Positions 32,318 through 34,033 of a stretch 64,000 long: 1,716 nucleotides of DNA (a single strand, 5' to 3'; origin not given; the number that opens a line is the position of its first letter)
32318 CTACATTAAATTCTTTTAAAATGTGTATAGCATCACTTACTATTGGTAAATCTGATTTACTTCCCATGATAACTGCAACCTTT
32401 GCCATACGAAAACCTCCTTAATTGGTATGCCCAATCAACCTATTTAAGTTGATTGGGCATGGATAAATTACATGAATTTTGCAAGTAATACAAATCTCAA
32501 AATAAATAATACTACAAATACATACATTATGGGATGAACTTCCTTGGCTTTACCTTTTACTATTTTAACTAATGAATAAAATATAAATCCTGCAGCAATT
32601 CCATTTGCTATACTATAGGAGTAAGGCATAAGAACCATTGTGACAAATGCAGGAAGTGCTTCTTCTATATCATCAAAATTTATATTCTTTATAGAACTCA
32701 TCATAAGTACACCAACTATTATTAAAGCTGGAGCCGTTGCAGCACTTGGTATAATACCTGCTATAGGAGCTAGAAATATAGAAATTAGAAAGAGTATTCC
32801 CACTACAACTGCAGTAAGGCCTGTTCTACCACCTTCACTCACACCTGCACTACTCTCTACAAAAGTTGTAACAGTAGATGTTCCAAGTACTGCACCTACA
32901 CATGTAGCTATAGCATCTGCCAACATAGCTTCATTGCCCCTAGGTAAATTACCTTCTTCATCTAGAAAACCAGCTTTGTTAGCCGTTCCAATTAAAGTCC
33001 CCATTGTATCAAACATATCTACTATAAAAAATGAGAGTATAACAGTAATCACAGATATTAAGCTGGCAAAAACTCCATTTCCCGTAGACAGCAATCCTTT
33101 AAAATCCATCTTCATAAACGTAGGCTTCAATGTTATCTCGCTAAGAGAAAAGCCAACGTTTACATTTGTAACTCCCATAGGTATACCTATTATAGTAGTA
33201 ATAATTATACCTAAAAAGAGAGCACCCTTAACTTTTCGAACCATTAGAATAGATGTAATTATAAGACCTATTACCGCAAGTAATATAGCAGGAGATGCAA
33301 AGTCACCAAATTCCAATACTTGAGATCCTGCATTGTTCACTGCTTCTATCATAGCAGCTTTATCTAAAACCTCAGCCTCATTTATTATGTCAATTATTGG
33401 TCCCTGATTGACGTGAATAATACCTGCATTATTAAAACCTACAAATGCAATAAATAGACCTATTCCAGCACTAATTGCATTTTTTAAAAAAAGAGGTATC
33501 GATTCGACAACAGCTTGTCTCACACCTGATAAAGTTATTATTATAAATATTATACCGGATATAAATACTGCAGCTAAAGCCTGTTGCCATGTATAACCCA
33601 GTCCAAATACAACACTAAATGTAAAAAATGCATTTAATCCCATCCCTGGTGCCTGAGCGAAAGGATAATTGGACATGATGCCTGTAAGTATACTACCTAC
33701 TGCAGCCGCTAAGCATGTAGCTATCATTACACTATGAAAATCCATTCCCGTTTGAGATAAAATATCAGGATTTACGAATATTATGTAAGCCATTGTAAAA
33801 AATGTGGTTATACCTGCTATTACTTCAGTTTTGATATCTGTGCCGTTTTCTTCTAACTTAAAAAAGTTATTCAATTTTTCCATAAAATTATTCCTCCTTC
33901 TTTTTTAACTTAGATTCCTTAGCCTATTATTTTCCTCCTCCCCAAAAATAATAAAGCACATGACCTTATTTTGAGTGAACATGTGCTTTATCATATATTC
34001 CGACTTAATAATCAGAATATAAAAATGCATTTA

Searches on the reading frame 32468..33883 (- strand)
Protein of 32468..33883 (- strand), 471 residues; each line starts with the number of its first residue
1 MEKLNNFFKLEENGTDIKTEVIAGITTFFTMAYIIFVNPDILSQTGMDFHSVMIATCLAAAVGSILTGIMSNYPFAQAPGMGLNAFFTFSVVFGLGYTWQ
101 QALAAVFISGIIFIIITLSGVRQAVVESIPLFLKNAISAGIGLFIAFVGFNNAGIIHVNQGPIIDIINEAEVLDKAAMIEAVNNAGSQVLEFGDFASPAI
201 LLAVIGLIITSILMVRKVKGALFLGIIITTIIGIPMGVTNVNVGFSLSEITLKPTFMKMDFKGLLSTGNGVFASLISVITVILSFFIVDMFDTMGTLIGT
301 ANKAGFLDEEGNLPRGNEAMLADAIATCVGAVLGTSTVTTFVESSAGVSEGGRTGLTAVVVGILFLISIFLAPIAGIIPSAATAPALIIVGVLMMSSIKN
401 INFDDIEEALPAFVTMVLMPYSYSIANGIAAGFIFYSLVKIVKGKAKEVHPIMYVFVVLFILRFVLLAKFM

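Call 13: find_encoding_contigs(protein=window:32468-33883:-, flank=6000, max_places=10)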
Protein window:32468-33883:- (471 aa): 20 contigs read that carry it; 8 places shown.
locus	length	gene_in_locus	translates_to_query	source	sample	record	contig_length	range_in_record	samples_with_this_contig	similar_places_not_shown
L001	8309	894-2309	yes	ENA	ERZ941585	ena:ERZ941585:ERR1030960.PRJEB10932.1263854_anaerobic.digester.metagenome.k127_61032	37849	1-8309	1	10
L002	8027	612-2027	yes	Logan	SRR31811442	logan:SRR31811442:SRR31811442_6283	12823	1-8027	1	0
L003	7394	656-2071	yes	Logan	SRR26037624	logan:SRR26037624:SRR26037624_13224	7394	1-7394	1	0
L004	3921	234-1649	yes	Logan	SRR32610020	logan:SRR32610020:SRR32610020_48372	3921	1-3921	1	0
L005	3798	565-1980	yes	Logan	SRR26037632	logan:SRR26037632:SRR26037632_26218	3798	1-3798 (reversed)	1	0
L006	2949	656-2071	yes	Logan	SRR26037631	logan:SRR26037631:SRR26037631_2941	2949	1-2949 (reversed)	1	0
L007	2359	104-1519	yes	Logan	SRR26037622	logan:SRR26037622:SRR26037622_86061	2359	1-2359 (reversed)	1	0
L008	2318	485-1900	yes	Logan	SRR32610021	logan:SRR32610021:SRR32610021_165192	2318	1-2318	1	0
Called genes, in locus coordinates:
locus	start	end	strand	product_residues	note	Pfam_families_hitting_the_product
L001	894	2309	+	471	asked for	PF00860:Xan_ur_permease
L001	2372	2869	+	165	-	PF00731:AIRC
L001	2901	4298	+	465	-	PF13230:GATase_4 (weak), PF13522:GATase_6, PF13537:GATase_7, PF00156:Pribosyltran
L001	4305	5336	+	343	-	PF00586:AIRS, PF02769:AIRS_C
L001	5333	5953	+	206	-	PF00551:Formyl_trans_N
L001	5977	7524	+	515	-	PF02142:MGS, PF01808:AICARFT_IMPCHas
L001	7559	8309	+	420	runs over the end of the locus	PF02844:GARS_N, PF01071:GARS_A, PF02786:CPSase_L_D2 (weak), PF02222:ATP-grasp (weak), PF02843:GARS_C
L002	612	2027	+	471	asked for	PF00860:Xan_ur_permease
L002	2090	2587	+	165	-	PF00731:AIRC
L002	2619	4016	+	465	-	PF13230:GATase_4 (weak), PF13522:GATase_6, PF13537:GATase_7, PF00156:Pribosyltran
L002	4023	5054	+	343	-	PF00586:AIRS, PF02769:AIRS_C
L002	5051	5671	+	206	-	PF00551:Formyl_trans_N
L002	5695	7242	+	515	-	PF02142:MGS, PF01808:AICARFT_IMPCHas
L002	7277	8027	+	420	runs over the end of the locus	PF02844:GARS_N, PF01071:GARS_A, PF02786:CPSase_L_D2 (weak), PF02222:ATP-grasp (weak), PF02843:GARS_C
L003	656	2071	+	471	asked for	PF00860:Xan_ur_permease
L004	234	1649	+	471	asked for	PF00860:Xan_ur_permease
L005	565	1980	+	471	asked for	PF00860:Xan_ur_permease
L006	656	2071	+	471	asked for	PF00860:Xan_ur_permease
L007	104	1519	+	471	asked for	PF00860:Xan_ur_permease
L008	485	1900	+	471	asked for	PF00860:Xan_ur_permease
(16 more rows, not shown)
